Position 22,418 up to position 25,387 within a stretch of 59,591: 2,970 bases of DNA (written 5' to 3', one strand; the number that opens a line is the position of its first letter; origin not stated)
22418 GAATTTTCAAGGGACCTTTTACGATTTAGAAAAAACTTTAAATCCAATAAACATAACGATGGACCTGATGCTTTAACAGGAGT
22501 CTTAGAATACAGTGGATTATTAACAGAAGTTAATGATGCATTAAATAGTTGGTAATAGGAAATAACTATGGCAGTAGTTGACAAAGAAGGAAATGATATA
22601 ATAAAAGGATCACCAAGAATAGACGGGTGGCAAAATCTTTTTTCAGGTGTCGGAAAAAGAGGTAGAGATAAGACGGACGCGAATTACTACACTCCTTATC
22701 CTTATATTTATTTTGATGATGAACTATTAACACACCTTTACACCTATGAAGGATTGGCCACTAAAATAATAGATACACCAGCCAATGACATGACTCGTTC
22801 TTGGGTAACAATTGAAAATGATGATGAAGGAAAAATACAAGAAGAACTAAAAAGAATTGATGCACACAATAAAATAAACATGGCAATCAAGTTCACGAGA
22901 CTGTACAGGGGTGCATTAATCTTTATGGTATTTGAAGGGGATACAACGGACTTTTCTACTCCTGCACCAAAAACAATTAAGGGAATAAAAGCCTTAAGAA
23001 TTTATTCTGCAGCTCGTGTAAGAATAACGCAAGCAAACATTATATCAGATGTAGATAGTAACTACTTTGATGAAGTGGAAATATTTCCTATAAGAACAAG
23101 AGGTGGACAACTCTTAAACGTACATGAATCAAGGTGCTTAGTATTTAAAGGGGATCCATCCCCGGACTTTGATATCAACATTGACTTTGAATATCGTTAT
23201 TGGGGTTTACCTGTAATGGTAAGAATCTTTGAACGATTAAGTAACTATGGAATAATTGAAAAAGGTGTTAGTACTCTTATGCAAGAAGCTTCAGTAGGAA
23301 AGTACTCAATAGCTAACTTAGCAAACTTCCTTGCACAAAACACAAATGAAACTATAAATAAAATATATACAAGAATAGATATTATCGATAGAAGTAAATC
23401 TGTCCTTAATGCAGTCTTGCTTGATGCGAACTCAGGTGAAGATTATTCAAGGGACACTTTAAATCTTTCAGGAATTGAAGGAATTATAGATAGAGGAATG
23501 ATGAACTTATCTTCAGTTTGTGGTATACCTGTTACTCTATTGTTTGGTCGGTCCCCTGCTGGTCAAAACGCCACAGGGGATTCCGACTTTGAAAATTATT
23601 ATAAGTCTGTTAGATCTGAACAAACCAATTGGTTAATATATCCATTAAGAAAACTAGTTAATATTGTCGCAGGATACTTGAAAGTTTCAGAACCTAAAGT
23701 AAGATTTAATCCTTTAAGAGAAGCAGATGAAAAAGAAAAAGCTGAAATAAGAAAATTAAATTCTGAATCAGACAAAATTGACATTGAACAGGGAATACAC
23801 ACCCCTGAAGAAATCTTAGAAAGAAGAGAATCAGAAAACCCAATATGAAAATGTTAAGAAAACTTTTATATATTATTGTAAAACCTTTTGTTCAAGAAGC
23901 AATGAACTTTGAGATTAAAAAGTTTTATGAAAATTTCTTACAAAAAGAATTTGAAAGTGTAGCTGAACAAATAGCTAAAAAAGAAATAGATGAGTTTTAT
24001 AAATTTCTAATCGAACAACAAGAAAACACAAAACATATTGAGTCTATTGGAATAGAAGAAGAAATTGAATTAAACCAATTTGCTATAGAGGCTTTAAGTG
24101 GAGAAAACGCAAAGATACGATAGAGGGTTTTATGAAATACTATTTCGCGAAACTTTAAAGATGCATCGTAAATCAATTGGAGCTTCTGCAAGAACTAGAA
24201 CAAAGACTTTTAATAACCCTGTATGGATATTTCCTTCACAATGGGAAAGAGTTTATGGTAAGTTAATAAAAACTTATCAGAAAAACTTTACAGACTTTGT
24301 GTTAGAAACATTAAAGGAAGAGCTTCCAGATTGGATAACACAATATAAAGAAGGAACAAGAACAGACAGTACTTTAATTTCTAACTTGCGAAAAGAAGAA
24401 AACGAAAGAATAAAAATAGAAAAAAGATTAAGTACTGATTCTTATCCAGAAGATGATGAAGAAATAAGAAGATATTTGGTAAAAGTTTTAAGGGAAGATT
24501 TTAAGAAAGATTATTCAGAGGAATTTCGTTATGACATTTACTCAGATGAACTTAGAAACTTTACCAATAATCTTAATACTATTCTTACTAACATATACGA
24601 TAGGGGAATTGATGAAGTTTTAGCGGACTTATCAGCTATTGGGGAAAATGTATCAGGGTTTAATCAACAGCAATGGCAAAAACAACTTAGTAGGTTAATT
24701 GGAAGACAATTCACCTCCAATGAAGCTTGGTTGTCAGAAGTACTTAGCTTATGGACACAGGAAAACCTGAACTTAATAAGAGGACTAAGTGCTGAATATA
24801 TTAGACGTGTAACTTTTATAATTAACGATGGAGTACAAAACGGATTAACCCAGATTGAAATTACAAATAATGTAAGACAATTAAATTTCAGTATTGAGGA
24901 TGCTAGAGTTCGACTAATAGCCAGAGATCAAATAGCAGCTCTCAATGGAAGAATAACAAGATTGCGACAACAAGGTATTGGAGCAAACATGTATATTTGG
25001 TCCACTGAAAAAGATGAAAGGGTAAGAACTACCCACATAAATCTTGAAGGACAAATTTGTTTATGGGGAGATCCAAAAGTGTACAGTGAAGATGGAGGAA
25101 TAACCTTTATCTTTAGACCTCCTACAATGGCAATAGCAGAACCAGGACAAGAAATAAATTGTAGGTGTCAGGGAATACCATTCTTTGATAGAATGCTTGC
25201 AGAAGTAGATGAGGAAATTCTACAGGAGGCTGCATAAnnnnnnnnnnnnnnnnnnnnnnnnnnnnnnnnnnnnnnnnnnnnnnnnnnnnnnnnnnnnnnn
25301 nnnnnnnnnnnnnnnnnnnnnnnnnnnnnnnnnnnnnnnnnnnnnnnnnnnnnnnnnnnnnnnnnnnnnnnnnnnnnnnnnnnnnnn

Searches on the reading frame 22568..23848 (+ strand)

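Call 16: search_protein_families(library=phrogs, proteins=[window:22568-23848:+], max_evalue=0.001)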
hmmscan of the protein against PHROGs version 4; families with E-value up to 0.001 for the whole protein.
window:22568-23848:+ (426 aa): 7 families
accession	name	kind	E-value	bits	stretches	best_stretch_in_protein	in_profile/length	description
phrog_146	-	head and packaging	7.2e-88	296.9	1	17-422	23-426/587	portal protein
phrog_15528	-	head and packaging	1.7e-58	199.7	1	12-421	27-451/794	portal protein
phrog_12751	-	unknown function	1.3e-27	97.8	1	211-411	9-209/283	-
phrog_15615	-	head and packaging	3.4e-19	70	1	18-200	6-184/194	virion structural protein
phrog_30637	-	unknown function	1.6e-13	50.5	1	184-421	4-238/1119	-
phrog_4660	-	head and packaging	1.2e-10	41.4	1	137-420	210-476/765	minor head protein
phrog_220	-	head and packaging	7.6e-07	28.5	1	212-366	225-375/1338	minor head protein and DNA pilot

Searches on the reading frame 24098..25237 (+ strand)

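Call 16: search_protein_families(library=phrogs, proteins=[window:24098-25237:+], max_evalue=0.001)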
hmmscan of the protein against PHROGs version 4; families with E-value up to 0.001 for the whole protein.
window:24098-25237:+ (379 aa): 8 families
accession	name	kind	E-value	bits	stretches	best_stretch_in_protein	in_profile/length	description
phrog_324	-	head and packaging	1.3e-46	160.8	1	124-368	83-323/624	head morphogenesis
phrog_4529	-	head and packaging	2.4e-27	97.4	1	45-364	2-289/533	minor head protein and DNA pilot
phrog_15127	-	head and packaging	6.4e-21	75.5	1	194-355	86-244/602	head protein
phrog_595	-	head and packaging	1.2e-14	55.5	1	138-371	106-306/513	head maturation protease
phrog_2468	-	head and packaging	3.1e-12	47.6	1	105-361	28-271/303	head morphogenesis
phrog_6577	-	unknown function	5.5e-09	35.9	1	155-364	46-231/1066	-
phrog_3517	-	head and packaging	1.2e-08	35.7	1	249-374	213-340/371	head morphogenesis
phrog_2662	-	head and packaging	0.00023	20.8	1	235-360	588-706/717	portal protein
